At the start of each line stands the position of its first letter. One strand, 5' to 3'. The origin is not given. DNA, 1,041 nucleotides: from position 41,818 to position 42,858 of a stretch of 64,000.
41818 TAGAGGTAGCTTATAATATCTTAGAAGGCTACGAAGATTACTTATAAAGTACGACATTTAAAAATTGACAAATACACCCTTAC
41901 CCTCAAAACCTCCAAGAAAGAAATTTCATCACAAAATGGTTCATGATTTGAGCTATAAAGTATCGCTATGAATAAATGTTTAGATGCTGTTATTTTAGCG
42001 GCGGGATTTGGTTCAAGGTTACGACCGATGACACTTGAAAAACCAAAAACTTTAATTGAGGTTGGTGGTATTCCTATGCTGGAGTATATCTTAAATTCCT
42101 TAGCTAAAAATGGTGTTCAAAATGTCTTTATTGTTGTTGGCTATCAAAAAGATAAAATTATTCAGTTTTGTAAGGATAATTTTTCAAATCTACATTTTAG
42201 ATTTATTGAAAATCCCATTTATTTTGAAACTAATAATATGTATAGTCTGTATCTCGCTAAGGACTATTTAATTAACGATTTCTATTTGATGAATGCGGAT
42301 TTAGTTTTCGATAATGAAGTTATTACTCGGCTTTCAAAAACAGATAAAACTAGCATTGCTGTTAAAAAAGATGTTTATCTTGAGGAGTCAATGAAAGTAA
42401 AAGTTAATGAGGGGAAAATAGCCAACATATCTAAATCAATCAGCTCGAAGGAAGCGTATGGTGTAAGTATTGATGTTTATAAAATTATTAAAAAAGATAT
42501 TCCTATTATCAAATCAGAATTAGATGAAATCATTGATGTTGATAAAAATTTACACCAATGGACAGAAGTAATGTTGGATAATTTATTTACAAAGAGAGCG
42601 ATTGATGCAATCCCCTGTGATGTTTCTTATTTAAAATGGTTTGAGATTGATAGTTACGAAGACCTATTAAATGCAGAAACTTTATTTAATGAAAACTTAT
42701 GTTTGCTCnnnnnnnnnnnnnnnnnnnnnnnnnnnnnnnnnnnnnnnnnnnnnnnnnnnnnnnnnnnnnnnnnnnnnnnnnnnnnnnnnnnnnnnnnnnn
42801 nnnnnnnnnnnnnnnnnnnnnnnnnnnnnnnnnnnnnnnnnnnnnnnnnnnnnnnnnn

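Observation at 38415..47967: AT-rich glycan phospho-alcohol modification island inserted between thiD and thiE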

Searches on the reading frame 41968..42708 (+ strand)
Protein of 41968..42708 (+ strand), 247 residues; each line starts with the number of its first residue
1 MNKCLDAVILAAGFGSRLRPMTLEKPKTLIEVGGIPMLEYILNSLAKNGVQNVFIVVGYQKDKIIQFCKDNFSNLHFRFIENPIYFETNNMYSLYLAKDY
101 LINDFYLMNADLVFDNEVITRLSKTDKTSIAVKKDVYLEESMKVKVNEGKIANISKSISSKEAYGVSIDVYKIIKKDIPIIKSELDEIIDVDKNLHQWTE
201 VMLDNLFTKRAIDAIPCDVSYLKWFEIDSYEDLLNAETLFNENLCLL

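Call 35: search_solved_structures(query=window:41968-42708:+, max_evalue=0.000001, show_alignments=5)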
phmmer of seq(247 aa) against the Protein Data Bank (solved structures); distinct sequences matched with E-value up to 0.000001: 19.
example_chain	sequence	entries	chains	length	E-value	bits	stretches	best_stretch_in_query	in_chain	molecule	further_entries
1jyk_A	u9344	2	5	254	7.1e-19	71.9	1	6-239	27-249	CTP:phosphocholine Cytidylyltransferase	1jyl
4jd0_A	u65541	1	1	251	2.7e-12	50.4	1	6-184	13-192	Nucleotidyl transferase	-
7x8j_A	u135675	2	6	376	1.4e-11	48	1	6-116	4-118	Mannose-1-phosphate guanylyltransferase 1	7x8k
8yre_D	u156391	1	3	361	1.7e-11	47.8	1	6-116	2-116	Mannose-1-phosphate guanylyltransferase 1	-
2xme_A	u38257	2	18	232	3.8e-11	46.7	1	3-160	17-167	CTP-INOSITOL-1-PHOSPHATE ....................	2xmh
6pd1_A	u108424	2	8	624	4.5e-11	46.4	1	6-232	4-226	Nucleotidyl transferase/aminotransferase, class V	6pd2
4mnd_A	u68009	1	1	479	2.2e-10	44.2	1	3-160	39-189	CTP L-myo-inositol-1-phosphate cytidylyltransferase/CDP-L-myo-inositol myo-inositolphospho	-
7d72_K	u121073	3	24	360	1.6e-09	41.4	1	6-115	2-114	Mannose-1-phosphate guanyltransferase beta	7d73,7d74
4y7t_A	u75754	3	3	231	3.1e-09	40.4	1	6-70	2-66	Nucleotidyl transferase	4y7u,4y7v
7whr_B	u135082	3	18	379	9.8e-09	38.8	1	5-113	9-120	Nucleotidyl transferase family protein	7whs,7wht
1tzf_A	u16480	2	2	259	1.2e-08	38.5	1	6-73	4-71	Glucose-1-phosphate cytidylyltransferase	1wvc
5xhw_A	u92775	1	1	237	1.8e-08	37.9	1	5-82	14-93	Putative 6-deoxy-D-mannoheptose pathway protein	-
6jq8_A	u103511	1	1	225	2.5e-08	37.4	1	6-82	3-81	Putative 6-deoxy-D-mannoheptose pathway protein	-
8hhd_A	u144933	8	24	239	5e-08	36.5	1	5-101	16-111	Nucleotidyl transferase | N-acetylmuramate alpha-1-phosphate uridylyltransferase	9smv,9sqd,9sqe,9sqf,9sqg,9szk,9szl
5b04_I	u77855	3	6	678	7.7e-08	35.8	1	4-115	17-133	Probable translation initiation factor eIF-2B subunit epsilon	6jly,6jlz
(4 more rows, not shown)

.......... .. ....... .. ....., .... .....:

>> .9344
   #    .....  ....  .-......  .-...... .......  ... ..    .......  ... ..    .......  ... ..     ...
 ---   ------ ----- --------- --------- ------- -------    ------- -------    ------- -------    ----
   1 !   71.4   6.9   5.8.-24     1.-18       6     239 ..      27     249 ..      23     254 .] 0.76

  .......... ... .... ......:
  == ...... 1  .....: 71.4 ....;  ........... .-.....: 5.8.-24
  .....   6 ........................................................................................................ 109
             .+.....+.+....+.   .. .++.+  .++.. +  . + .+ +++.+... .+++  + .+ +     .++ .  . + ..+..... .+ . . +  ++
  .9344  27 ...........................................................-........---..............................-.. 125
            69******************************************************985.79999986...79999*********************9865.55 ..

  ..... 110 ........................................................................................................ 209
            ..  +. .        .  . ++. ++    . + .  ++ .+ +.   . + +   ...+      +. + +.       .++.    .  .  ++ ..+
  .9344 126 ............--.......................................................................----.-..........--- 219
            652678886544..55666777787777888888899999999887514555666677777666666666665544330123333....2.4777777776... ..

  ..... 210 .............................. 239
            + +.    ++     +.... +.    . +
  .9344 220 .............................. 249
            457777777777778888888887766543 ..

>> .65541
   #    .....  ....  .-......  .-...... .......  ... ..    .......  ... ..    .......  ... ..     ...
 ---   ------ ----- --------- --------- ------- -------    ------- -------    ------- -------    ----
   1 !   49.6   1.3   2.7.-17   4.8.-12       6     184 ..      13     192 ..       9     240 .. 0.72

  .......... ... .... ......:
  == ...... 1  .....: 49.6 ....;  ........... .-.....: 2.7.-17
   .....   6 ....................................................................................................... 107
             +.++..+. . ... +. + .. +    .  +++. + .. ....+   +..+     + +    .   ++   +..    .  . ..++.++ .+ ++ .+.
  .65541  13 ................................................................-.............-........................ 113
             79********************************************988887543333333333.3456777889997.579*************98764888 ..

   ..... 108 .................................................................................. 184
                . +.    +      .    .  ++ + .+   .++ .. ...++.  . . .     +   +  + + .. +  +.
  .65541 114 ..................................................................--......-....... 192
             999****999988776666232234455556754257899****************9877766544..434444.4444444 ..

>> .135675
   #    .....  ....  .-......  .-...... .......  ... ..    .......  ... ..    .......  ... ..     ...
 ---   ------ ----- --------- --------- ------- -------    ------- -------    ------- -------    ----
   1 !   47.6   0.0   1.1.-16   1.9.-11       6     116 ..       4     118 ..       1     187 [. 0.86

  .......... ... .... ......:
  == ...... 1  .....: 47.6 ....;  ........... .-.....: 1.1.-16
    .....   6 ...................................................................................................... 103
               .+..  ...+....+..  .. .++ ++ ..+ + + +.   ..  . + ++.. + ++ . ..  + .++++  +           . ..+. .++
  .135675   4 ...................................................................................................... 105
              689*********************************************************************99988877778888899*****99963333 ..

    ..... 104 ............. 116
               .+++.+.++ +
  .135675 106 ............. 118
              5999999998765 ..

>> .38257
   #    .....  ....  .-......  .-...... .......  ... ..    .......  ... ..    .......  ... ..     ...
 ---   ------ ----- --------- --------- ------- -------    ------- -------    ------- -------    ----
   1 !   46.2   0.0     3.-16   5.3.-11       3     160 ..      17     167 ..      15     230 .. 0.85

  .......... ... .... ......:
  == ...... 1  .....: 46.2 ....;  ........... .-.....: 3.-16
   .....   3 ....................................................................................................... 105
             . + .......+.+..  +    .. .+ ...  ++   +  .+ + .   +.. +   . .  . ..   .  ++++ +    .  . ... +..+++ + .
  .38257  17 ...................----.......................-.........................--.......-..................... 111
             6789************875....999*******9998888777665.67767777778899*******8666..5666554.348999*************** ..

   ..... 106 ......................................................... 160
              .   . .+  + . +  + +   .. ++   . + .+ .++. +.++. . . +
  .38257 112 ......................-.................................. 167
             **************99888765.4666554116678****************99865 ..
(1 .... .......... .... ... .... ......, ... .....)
